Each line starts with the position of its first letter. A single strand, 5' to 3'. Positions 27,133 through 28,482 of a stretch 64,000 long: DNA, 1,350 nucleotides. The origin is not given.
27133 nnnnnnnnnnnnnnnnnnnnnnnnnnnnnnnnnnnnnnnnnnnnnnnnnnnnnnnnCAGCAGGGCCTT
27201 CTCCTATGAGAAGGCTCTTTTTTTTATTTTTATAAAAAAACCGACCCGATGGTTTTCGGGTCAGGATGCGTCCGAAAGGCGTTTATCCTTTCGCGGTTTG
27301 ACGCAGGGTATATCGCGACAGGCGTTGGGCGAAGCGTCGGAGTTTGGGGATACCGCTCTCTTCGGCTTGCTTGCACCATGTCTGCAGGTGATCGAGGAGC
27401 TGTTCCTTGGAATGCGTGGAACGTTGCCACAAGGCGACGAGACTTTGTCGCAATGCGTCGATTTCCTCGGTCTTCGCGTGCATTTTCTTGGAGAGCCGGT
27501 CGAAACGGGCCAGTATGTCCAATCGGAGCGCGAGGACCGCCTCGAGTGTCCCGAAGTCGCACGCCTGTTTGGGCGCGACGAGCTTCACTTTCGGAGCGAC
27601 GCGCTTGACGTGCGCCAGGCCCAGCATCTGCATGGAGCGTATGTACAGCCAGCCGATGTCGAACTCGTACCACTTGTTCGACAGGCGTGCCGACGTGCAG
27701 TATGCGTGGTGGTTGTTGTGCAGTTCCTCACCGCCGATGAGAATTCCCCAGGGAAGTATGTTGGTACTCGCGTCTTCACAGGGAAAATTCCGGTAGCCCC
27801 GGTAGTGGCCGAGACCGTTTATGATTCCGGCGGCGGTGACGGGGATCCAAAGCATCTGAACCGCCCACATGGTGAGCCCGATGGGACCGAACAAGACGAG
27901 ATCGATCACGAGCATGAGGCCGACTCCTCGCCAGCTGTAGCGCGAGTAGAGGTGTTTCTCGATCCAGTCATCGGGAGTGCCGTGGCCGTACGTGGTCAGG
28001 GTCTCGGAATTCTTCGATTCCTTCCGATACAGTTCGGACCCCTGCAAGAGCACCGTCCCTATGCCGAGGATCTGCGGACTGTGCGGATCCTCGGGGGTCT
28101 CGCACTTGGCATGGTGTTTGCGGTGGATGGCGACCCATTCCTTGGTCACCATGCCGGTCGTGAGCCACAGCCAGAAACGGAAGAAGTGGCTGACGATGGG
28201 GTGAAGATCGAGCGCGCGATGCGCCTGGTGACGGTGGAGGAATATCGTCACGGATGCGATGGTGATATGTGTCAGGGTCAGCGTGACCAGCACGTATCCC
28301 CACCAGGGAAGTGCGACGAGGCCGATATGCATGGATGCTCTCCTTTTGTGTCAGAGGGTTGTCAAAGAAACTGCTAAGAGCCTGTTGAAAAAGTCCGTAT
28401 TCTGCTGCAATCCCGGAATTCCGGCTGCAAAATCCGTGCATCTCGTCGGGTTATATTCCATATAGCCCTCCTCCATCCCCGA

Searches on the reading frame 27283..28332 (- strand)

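Call 72: search_protein_families(library=pfam, proteins=[window:27283-28332:-], max_evalue=0.001)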
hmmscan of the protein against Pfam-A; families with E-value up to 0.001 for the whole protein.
window:27283-28332:- (349 aa): 2 families
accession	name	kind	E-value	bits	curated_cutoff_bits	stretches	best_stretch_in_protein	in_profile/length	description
PF00487.30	FA_desaturase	-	2.1e-14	54.4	29.7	1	9-212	2-224/253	Fatty acid desaturase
PF01610.23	DDE_Tnp_ISL3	-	7.8e-05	23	23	1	276-341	134-196/240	Transposase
